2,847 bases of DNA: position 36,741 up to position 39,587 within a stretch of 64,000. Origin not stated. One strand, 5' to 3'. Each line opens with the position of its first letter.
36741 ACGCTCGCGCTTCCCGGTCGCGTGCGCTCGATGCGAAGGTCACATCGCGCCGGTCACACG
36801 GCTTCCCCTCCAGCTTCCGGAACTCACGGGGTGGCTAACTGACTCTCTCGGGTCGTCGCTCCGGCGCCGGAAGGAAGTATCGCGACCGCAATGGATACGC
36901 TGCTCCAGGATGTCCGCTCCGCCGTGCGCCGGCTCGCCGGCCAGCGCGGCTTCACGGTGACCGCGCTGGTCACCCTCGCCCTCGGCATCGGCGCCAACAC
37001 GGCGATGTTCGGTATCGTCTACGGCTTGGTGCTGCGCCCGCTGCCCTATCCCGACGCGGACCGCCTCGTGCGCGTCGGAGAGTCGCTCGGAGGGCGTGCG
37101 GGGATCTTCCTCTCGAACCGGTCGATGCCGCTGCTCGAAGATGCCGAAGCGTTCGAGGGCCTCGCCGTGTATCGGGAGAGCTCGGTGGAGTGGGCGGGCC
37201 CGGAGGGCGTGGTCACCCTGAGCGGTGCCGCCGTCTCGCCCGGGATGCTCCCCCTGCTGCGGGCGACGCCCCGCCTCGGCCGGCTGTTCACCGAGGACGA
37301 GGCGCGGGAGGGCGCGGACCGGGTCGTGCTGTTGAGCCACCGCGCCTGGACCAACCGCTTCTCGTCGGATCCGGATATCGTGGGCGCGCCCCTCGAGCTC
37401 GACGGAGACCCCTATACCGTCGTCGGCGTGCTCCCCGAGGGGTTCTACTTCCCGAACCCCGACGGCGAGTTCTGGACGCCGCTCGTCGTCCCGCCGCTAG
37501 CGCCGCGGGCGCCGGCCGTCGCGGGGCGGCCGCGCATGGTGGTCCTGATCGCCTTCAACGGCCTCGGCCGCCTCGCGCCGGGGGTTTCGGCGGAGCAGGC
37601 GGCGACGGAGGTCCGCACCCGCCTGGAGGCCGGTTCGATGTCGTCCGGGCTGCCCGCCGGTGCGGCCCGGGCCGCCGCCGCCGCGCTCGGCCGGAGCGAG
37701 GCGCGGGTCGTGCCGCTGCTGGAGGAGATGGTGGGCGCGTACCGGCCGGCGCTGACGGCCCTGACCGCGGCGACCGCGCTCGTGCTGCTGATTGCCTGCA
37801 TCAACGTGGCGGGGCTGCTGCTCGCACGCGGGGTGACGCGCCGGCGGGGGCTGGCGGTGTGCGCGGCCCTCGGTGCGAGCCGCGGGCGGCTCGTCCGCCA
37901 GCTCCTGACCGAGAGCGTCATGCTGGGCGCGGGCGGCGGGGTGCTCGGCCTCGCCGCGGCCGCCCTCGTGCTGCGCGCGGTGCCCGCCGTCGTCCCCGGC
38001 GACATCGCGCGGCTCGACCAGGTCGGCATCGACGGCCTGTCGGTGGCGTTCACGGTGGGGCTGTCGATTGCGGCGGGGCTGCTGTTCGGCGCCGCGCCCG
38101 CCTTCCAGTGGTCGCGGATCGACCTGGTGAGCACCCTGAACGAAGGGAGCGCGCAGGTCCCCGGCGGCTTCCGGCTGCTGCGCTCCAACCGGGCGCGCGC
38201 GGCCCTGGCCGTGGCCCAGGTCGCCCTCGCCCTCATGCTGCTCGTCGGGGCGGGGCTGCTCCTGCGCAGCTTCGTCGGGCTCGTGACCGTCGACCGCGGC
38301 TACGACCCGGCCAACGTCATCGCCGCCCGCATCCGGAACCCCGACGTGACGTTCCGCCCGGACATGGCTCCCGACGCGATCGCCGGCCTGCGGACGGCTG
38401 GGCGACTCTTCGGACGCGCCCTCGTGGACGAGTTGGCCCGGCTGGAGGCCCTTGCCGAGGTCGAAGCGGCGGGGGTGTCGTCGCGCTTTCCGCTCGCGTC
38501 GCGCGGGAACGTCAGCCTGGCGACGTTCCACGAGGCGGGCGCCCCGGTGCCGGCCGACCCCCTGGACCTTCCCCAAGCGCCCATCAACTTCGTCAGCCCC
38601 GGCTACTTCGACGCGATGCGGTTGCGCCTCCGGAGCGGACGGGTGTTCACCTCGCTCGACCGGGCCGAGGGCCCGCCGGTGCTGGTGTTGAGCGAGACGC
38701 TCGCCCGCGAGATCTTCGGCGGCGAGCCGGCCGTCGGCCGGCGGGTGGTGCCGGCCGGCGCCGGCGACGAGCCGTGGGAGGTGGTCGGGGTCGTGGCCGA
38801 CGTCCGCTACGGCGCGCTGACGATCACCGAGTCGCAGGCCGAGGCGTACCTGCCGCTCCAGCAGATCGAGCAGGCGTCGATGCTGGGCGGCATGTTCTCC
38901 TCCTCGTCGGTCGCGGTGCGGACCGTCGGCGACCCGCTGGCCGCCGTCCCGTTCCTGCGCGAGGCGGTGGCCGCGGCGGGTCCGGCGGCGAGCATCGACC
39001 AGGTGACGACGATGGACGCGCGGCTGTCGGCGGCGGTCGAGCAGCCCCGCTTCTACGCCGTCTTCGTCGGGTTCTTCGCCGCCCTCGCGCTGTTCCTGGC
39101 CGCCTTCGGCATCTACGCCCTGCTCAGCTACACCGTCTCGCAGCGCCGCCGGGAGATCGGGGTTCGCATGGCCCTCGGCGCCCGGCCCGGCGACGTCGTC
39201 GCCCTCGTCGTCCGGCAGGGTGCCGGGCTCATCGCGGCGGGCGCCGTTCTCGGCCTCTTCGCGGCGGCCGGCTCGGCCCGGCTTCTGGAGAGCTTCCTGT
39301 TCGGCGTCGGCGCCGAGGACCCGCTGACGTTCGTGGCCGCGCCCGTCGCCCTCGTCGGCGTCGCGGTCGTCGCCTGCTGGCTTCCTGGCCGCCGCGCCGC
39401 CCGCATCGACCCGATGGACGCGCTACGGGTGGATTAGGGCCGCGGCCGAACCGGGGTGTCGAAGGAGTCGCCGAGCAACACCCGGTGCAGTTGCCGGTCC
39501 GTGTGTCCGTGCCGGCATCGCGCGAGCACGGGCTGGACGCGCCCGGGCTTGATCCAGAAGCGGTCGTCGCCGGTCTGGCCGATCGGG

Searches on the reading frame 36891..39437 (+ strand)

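Call 75: search_protein_families(library=pfam, proteins=[window:36891-39437:+], max_evalue=0.001)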
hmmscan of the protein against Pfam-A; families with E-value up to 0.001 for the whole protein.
window:36891-39437:+ (848 aa): 2 families
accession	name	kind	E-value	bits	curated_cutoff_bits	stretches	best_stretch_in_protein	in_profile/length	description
PF12704.14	MacB_PCD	-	2.6e-38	132.9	27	2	22-243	1-206/207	MacB-like periplasmic core domain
PF02687.27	FtsX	-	4.6e-24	85.2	25.5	2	728-841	2-120/120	FtsX-like permease C-terminal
